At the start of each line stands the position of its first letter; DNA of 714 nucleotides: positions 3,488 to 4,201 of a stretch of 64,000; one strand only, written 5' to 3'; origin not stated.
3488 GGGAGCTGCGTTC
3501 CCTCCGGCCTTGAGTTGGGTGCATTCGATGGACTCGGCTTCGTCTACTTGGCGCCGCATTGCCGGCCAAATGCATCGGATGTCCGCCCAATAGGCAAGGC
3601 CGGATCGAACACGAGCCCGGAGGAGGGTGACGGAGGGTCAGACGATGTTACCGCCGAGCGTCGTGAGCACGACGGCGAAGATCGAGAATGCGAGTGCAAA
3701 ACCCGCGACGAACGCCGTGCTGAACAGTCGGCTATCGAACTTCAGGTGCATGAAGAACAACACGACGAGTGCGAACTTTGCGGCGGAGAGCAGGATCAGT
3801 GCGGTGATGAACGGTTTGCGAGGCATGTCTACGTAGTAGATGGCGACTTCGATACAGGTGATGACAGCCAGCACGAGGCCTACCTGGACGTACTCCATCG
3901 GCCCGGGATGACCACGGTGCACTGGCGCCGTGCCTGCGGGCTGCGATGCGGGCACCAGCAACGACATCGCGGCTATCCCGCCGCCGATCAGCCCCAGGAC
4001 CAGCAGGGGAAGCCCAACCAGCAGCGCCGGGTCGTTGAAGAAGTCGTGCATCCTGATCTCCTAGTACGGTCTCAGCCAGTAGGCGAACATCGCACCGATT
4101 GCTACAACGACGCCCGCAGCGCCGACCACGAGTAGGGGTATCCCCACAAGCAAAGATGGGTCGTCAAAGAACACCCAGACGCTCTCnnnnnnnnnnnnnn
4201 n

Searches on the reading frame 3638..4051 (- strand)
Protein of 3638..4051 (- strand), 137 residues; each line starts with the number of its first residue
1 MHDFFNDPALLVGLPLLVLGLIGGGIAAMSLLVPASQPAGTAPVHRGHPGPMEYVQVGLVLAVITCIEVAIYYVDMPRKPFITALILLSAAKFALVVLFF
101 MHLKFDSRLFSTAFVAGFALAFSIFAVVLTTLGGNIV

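Call 3: search_protein_families(library=pfam, proteins=[window:3638-4051:-], max_evalue=1)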
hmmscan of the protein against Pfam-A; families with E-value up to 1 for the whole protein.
window:3638-4051:- (137 aa): 2 families
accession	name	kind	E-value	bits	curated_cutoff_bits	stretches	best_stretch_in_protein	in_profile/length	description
PF03626.19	COX4_pro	-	1.5e-11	44.9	28.9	1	57-124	3-70/72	Prokaryotic Cytochrome C oxidase subunit IV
PF09843.14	DUF2070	-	0.47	9.1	30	1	55-133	44-123/561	Predicted membrane protein (DUF2070)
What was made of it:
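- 3638..3901 (-): ctaF codons 51-137 plus stop: canonical three-helix prokaryotic oxidase subunit IV (COX4_pro). Call 3 (PF03626, 44.9 bits, residues 57-124).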

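Call 4: search_protein_families(library=ncbifam, proteins=[window:3638-4051:-], max_evalue=1)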
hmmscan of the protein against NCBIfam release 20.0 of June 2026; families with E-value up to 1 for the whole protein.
window:3638-4051:- (137 aa): 4 families
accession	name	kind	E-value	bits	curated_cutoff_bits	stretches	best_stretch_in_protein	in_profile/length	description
TIGR02229.1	caa3_sub_IV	subfamily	5.3e-08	33.5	37.25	1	53-127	9-84/92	caa(3)-type oxidase, subunit IV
TIGR02901.1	QoxD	equivalog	0.00086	19.8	85.6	1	57-130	11-86/94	cytochrome aa3 quinol oxidase subunit IV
TIGR02847.1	CyoD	equivalog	0.018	15.5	81.45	1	57-131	9-84/96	cytochrome o ubiquinol oxidase subunit IV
TIGR02908.1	CoxD_Bacillus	equivalog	0.84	9.6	117.85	0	63-121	37-97/110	cytochrome c oxidase subunit IVB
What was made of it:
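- On COX4_pro (PF03626), for the micro-ORF S: 0 Pfam families at E <= 1 and 0 NCBIfam families (calls 3, 4).
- On caa3-type oxidase subunit IV (TIGR02229), for ctaF: 33.5 bits against a cut-off of 37.25 (call 4).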

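Call 6: find_homologous_proteins(query=window:3638-4051:-, max_evalue=0.001)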
Query window:3638-4051:- (137 aa): 326 proteins with E <= 0.001 among 533 candidates; the best 120 are listed.
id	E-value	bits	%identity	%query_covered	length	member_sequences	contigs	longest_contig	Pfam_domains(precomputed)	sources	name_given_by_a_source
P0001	4.0e-79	281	99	100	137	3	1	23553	PF03626.20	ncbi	-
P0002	1.6e-65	237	81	99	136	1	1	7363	PF03626.20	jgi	jgi:cytochrome c oxidase subunit 4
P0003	7.7e-65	235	82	99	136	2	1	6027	PF03626.20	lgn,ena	-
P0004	4.5e-63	229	80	99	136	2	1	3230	PF03626.20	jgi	jgi:cytochrome c oxidase subunit 4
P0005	2.7e-62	227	80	100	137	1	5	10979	PF03626.20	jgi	jgi:cytochrome c oxidase subunit 4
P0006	1.3e-59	218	77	98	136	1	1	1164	PF03626.20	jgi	jgi:cytochrome c oxidase subunit 4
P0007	3.8e-58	213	77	98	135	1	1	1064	PF03626.20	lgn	-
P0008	5.7e-57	209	75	98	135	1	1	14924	PF03626.20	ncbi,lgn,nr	ncbi:MAG TPA: cytochrome C oxidase subunit IV family protein [Dehalococcoidia bacterium]|nr:cytochro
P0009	4.4e-55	203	76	98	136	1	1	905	PF03626.20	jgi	jgi:cytochrome c oxidase subunit 4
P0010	3.3e-51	191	70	100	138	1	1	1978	PF03626.20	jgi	jgi:cytochrome c oxidase subunit 4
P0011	1.3e-50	189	70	100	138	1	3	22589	PF03626.20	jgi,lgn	-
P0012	2.9e-49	184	71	98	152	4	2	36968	PF03626.20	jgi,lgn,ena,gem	-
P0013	1.1e-48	183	67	98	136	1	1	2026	PF03626.20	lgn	-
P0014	2.2e-48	182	70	98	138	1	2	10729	PF03626.20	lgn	-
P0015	8.8e-48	180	68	98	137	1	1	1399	PF03626.20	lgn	-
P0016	2.0e-47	178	66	99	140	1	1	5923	PF03626.20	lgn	-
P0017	7.7e-47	177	66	100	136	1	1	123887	PF03626.20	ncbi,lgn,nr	ncbi:MAG: cytochrome C oxidase subunit IV family protein [Chloroflexi bacterium]|nr:cytochrome C oxi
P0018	1.5e-42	163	59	100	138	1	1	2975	PF03626.20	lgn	-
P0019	7.4e-42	161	62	100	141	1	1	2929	PF03626.20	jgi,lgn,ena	-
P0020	6.3e-41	157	57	98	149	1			PF03626.20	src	-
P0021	6.6e-41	157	62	100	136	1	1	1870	PF03626.20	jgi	jgi:cytochrome c oxidase subunit 4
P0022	4.4e-40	155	60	100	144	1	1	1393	PF03626.20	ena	-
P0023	4.5e-40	155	57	100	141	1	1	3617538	PF03626.20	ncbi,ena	-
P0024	4.6e-40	155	59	100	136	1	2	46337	PF03626.20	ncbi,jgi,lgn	jgi:cytochrome c oxidase subunit 4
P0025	5.4e-40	154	61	100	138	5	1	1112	PF03626.20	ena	-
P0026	5.9e-40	154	58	100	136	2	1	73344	PF03626.20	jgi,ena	-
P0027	1.3e-39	153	60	100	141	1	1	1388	PF03626.20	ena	-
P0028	1.4e-39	153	61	100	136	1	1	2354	PF03626.20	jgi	-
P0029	1.6e-39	153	61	74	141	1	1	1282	PF03626.20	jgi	jgi:cytochrome c oxidase subunit 4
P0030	1.6e-39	153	59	98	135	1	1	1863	PF03626.20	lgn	-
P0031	1.6e-39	153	57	100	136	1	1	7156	PF03626.20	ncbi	-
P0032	2.2e-39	152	62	100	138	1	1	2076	PF03626.20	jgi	jgi:cytochrome c oxidase subunit 4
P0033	3.8e-39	152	60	98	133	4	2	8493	PF03626.20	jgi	-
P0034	4.2e-39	152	58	99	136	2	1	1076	PF03626.20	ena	-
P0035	7.6e-39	151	58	100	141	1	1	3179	PF03626.20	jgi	-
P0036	9.1e-39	151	59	98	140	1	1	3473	PF03626.20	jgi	jgi:cytochrome c oxidase subunit 4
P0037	9.5e-39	150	63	73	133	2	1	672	PF03626.20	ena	-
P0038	1.1e-38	150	56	100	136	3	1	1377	PF03626.20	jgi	jgi:cytochrome c oxidase subunit 4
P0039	1.1e-38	150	60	98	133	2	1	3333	PF03626.20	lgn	-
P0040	1.3e-38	150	57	100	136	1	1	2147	PF03626.20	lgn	-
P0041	1.5e-38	150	60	98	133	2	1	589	PF03626.20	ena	-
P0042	1.0e-37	147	59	100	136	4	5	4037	PF03626.20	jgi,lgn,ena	-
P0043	1.1e-37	147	53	100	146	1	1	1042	PF03626.20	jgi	jgi:cytochrome c oxidase subunit 4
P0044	1.3e-37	147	58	98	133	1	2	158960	PF03626.20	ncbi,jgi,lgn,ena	-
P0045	1.4e-37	147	59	98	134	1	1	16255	PF03626.20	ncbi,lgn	-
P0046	1.6e-37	147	57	100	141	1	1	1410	PF03626.20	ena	-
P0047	4.5e-37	145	56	100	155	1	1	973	PF03626.20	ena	-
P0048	1.2e-36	144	56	100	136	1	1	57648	PF03626.20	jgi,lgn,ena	-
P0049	1.9e-36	143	54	100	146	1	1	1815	PF03626.20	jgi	jgi:cytochrome c oxidase subunit IV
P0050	2.8e-36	142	56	98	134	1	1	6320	PF03626.20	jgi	jgi:cytochrome c oxidase subunit 4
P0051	1.7e-35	140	55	100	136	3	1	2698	PF03626.20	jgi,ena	-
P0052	2.6e-34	136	51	100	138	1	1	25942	PF03626.20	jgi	jgi:cytochrome c oxidase subunit 4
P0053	1.6e-33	134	55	96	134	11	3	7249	PF03626.20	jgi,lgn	jgi:cytochrome c oxidase subunit 4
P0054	2.7e-32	130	50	100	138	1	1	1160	PF03626.20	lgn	-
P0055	5.8e-32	128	51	100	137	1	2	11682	PF03626.20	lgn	-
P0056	3.0e-31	126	57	80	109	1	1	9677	PF03626.20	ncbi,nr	ncbi:MAG: cytochrome C oxidase subunit IV family protein [Chloroflexi bacterium]|nr:cytochrome C oxi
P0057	2.3e-30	123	61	75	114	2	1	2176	PF03626.20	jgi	jgi:cytochrome c oxidase subunit 4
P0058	9.9e-30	121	59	66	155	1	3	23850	PF03626.20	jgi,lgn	jgi:cytochrome c oxidase subunit 4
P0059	3.9e-29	119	55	74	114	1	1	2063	PF03626.20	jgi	jgi:cytochrome c oxidase subunit 4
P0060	5.4e-29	119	55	67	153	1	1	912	PF03626.20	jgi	jgi:cytochrome c oxidase subunit 4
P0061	1.7e-28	117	57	76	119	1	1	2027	PF03626.20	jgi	jgi:cytochrome c oxidase subunit IV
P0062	2.0e-28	117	60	66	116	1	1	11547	PF03626.20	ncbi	-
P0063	2.8e-28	117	60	68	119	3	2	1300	PF03626.20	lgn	-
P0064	3.0e-28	116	61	64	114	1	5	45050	PF03626.20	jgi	jgi:cytochrome c oxidase subunit 4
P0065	8.5e-28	115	59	66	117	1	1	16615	PF03626.20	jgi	jgi:cytochrome c oxidase subunit 4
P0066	1.6e-27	114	56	76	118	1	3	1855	PF03626.20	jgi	jgi:cytochrome c oxidase subunit 4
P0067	6.4e-27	112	57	67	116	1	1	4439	PF03626.20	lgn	-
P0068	9.3e-27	112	49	99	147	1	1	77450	PF03626.20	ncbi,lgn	-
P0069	9.7e-27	112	48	99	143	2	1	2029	PF03626.20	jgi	jgi:caa(3)-type oxidase subunit IV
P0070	1.7e-26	111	48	98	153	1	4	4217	PF03626.20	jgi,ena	-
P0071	1.9e-26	111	55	73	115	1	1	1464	PF03626.20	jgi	jgi:cytochrome c oxidase subunit 4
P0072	6.2e-26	109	52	76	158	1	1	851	PF03626.20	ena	-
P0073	8.3e-26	109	48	93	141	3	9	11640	PF03626.20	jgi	jgi:cytochrome c oxidase subunit IV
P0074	2.1e-25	107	57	68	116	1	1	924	PF03626.20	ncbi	-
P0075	2.4e-25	107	54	76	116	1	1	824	PF03626.20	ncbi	-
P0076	7.4e-25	106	53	71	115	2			PF03626.20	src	-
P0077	5.1e-24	103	54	65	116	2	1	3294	PF03626.20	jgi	jgi:cytochrome c oxidase subunit 4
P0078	7.7e-24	102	55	68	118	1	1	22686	PF03626.20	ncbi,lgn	-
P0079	2.5e-23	101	65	52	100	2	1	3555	PF03626.20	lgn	-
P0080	2.5e-23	101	57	63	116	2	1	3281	PF03626.20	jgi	jgi:cytochrome c oxidase subunit 4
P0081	3.0e-23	100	53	67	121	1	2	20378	PF03626.20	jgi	jgi:cytochrome c oxidase subunit IV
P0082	3.6e-23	100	55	69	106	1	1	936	PF03626.20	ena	-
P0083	1.7e-21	95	52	69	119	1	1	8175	PF03626.20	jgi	jgi:cytochrome c oxidase subunit IV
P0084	1.8e-21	95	52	69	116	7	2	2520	PF03626.20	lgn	-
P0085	2.4e-21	94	55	71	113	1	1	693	PF03626.20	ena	-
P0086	2.7e-21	94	52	66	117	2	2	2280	PF03626.20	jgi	jgi:cytochrome c oxidase subunit IV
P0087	3.4e-21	94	54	69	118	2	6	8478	PF03626.20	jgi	jgi:cytochrome c oxidase subunit 4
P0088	3.9e-21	93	53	74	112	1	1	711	PF03626.20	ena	-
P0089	5.5e-21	93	56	64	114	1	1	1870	PF03626.20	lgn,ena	-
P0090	9.4e-21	92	55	58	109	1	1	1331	PF03626.20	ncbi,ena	ncbi:MAG: cytochrome C oxidase subunit IV family protein [Chloroflexota bacterium]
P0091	1.2e-20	92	56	63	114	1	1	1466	PF03626.20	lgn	-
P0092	1.4e-20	92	51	65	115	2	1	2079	PF03626.20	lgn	-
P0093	2.4e-20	91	52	68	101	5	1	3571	PF03626.20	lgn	-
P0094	2.5e-20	91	54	64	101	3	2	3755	PF03626.20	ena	-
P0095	4.2e-20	90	51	74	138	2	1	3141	PF03626.20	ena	-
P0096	5.3e-20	90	57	53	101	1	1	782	PF03626.20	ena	-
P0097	5.3e-20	90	51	55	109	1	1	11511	PF03626.20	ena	-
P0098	6.0e-20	90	52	69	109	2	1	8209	PF03626.20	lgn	-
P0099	6.2e-20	90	61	61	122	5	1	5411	PF03626.20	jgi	jgi:cytochrome c oxidase subunit 4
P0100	7.7e-20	89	52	64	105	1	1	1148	PF03626.20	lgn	-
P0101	7.7e-20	89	54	58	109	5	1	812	PF03626.20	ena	-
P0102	7.9e-20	89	51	66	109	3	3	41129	PF03626.20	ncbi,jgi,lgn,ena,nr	ncbi:MAG TPA: cytochrome C oxidase subunit IV family protein [Chloroflexota bacterium]|nr:cytochrome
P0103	9.2e-20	89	59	57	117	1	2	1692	PF03626.20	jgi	jgi:cytochrome c oxidase subunit IV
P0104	9.7e-20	89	62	53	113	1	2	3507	PF03626.20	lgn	-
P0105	1.2e-19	89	62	51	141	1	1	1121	PF03626.20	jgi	jgi:heme/copper-type cytochrome/quinol oxidase subunit 4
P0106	1.4e-19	88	51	60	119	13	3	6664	PF03626.20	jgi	jgi:cytochrome c oxidase subunit 4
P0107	1.7e-19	88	49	66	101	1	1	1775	PF03626.20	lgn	-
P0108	1.8e-19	88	55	49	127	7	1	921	PF03626.20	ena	-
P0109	1.9e-19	88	53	58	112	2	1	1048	PF03626.20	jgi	-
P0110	2.3e-19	88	52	70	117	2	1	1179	PF03626.20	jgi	jgi:cytochrome c oxidase subunit 4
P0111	2.3e-19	88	57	56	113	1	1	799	PF03626.20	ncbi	-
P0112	2.3e-19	88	56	64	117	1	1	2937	PF03626.20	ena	-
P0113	2.6e-19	88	54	62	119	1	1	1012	PF03626.20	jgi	jgi:cytochrome c oxidase subunit IV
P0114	2.6e-19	88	53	72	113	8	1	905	PF03626.20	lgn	-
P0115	2.7e-19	88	51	56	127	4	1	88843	PF03626.20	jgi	jgi:cytochrome c oxidase subunit 4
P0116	2.8e-19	87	47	72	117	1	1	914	PF03626.20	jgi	jgi:cytochrome c oxidase subunit IV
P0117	2.9e-19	87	54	59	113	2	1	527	PF03626.20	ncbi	-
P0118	3.3e-19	87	48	72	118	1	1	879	PF03626.20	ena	-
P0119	4.1e-19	87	52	72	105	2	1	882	PF03626.20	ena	-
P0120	5.5e-19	87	50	69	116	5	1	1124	PF03626.20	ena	-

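Call 8: find_related_loci(query=A1, collection=genome_contigs, flank=5000)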
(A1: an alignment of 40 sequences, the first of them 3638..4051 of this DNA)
Query A1 (137 aa) in genome_contigs; peptide patterns used: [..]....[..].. (x = any residue, [..] = any of these).
600 stretches matched a pattern (row limit reached: there are more); 552 encode a relative of the query (tblastn E <= 1e-3); the best 80 are kept; 80 distinct loci.
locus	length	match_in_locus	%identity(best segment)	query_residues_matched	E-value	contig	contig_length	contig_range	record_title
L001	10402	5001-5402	75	4-137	3e-56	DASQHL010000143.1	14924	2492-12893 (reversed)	MAG TPA_asm: Dehalococcoidia bacterium isolate SMAG_U11832 k141_306658, whole genome shotgun sequence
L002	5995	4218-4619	60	4-137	2e-44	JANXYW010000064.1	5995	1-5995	MAG: Chloroflexi bacterium isolate GL140_4_metabat_127_sub GL140_4_k141_1270802, whole genome shotgun sequence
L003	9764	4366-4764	59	4-137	1e-43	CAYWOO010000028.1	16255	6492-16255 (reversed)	MAG TPA_asm: uncultured Dehalococcoidia bacterium isolate binchicken_co165_369 genome assembly, contig: k141_638921, who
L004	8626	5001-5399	52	4-137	6e-39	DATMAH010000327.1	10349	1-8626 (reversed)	MAG TPA_asm: Dehalococcoidia bacterium isolate SMAG_U13320 k141_275796, whole genome shotgun sequence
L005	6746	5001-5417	53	4-136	2e-37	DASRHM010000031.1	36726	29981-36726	MAG TPA_asm: Dehalococcoidia bacterium isolate SMAG_U10084 k141_1027267, whole genome shotgun sequence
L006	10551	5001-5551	57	1-137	5e-37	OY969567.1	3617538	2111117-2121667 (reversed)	MAG: uncultured Chloroflexia bacterium isolate MFD01561.bin.c.1 genome assembly, chromosome: 1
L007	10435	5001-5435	50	1-136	7e-36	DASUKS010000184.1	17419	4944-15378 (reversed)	MAG TPA_asm: Dehalococcoidia bacterium isolate SMAG_U1522 k141_556011, whole genome shotgun sequence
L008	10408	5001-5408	48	6-137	6e-34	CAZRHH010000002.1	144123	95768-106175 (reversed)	MAG TPA_asm: uncultured Dehalococcoidia bacterium isolate SRP136066_co1_29 genome assembly, contig: NODE_50_length_14412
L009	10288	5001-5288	57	42-137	1e-32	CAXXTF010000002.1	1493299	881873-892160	MAG: Dehalococcoidia bacterium isolate b426fa95-c85f-4e70-a700-4121ed63f50a genome assembly, contig: contig_2, whole gen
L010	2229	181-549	50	15-137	5e-32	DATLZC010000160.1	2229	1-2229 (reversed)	MAG TPA_asm: Dehalococcoidia bacterium isolate SMAG_U13288 k141_249926, whole genome shotgun sequence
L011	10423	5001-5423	45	4-137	2e-31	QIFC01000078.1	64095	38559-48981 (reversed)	MAG: Chloroflexi bacterium isolate SZUA-185 Ga0063294_10000033, whole genome shotgun sequence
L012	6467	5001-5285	60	43-137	6e-31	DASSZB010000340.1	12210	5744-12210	MAG TPA_asm: Dehalococcoidia bacterium isolate SMAG_U696 k141_216836, whole genome shotgun sequence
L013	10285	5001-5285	61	43-137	6e-31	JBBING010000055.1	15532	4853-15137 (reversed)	MAG: Chloroflexota bacterium isolate BQF170218_bin_250 NODE_1894_length_15532_cov_6.900368, whole genome shotgun sequenc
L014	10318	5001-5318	54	34-137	2e-30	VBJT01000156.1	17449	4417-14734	MAG: Chloroflexi bacterium isolate CF_163 14_1009_09_30cm_scaffold_5971, whole genome shotgun sequence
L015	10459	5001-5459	39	1-136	1e-29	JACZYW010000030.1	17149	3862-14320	MAG: Chloroflexota bacterium isolate B27T3L8 B27T3L8_NODE809, whole genome shotgun sequence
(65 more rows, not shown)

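Call 25: search_solved_structures(query=A1, max_evalue=1, show_alignments=2)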
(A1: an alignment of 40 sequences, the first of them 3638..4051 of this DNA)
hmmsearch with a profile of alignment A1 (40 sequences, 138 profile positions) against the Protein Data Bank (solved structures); distinct sequences matched with E-value up to 1: 0.

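Call 43: predict_structure(alignment_id=A1)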
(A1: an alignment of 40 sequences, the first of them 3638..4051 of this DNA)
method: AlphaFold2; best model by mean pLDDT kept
length: 137 residues; sequences in the alignment: 40
mean_pLDDT: 77.1   pTM: 0.50
mean pLDDT of the five models: 77.1, 76.0, 72.8, 70.4, 68.7
residues with pLDDT >= 90: 23; 70-90: 81; 50-70: 32; < 50: 1
segments of 3 or more residues with pLDDT < 50: none
pLDDT, mean of each block of 10 residues (from residue 1): 74 77 77 67 61 85 93 91 90 81 64 76 77 61
secondary structure, 60 per line:
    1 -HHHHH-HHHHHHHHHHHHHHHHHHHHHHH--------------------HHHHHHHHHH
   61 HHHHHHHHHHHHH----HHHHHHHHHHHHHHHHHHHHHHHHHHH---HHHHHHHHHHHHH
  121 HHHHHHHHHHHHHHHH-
elements in order: H2-6 H8-30 H51-73 H78-104 H108-136
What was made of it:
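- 3947..4051 (-): ctaF codons 1-35: the N-terminal extra helix TM0 (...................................), paralogue of S. Call 43 (AlphaFold helix 8-30).
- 3638..3901 (-): Call 43 (helices 51-73, 78-104, 108-136).
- On COX4_pro (PF03626), for the downstream gene ctaF: AlphaFold gives three helices at 51-136 (call 43).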

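Call 45: fold_search(model_id=the predicted structure, library=pdb)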
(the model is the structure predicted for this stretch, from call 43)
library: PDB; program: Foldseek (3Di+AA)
matches with E <= 10: 128; with E <= 0.001: 0
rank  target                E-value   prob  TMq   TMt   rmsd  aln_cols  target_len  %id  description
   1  9gu1_E                2.1e+00  0.38  0.35  0.14   7.9        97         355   15  Human adult muscle nAChR in resting state in nanodisc with alpha-bungarotoxin (released 2025-05-14)
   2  5dwk_A                2.8e+00  0.14  0.25  0.33   7.7        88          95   14  Diacylglycerol Kinase solved by multi crystal multi orientation native SAD (released 2016-03-23)
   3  3ze5_C                2.8e+00  0.14  0.25  0.31   8.1        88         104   11  Crystal structure of the integral membrane diacylglycerol kinase - delta4 (released 2013-05-22)
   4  9avv_D                3.2e+00  0.33  0.34  0.12   7.7        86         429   13  Bovine adult muscle nAChR resting state (released 2024-07-31)
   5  4uxw_C                3.2e+00  0.13  0.24  0.30   8.6        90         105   11  Structure of delta4-DgkA-apo in 9.9 MAG (released 2015-09-30)
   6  9az6_F                3.2e+00  0.13  0.30  0.22  12.2       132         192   14  F-actin-Talin(R13-DD) complex (released 2025-02-12)
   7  3ze3_A                3.2e+00  0.12  0.25  0.28   8.3        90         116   13  Crystal structure of the integral membrane diacylglycerol kinase - delta7 (released 2013-05-22)
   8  7qko_B                3.5e+00  0.30  0.35  0.13   7.7        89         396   13  Torpedo muscle-type nicotinic acetylcholine receptor - Resting conformation (released 2022-02-09)
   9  9she_A                3.7e+00  0.28  0.35  0.15   6.9        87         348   11  Structure of the honeybee GABAA RDL receptor with GABA and Abamectin (released 2026-02-18)
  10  7qn5_A                4.0e+00  0.30  0.35  0.16   6.9        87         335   10  Cryo-EM structure of human full-length extrasynaptic alpha4beta3delta GABA(A)R in complex with nanobody Nb25 (released 2022-04-13)
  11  4uxz_B                4.0e+00  0.11  0.25  0.32   7.5        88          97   14  Structure of delta7-DgkA-syn in 7.9 MAG to 2.18 angstrom resolution (released 2015-09-30)
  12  3lay_G                4.2e+00  0.21  0.27  0.45   8.9        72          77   12  Alpha-Helical barrel formed by the decamer of the zinc resistance-associated protein (STM4172) from Salmonella enteric (released 2010-01-19)
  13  3rhw_A                4.2e+00  0.13  0.26  0.13   7.3        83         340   14  C. elegans glutamate-gated chloride channel (GluCl) in complex with Fab and ivermectin (released 2011-05-25)
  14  9boy_B                4.4e+00  0.28  0.35  0.15   6.8        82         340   12  Cryo-EM structure of human Glycine Receptor apha3-beta heteromer with glycine in nanodisc (released 2025-05-14)
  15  1m5i                  4.4e+00  0.25  0.33  0.43  18.9        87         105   10  Crystal Structure of the coiled coil region 129-250 of the tumor suppressor gene product APC (released 2002-11-20)
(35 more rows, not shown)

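Call 66: find_encoding_contigs(protein=P0001, flank=2500, max_places=2)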
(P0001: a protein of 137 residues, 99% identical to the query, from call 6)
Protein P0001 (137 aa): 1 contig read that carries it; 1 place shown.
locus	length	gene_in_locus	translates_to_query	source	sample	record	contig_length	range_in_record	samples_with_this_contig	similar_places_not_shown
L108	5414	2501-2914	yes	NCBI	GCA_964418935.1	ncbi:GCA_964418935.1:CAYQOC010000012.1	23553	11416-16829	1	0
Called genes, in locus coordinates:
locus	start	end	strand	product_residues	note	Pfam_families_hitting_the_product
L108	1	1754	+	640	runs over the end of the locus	PF00115:COX1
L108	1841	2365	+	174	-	PF00510:COX3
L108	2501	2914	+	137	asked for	PF03626:COX4_pro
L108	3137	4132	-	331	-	PF13473:Cupredoxin_1 (weak), PF00127:Copper-bind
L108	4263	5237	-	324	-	PF13115:YtkA (faint)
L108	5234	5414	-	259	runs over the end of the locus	PF01061:ABC2_membrane, PF03379:CcmB, PF12679:ABC2_membrane_2, PF12698:ABC2_membrane_3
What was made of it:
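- Tried and rejected: The 99%-identical P0001 was used instead (call 66).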
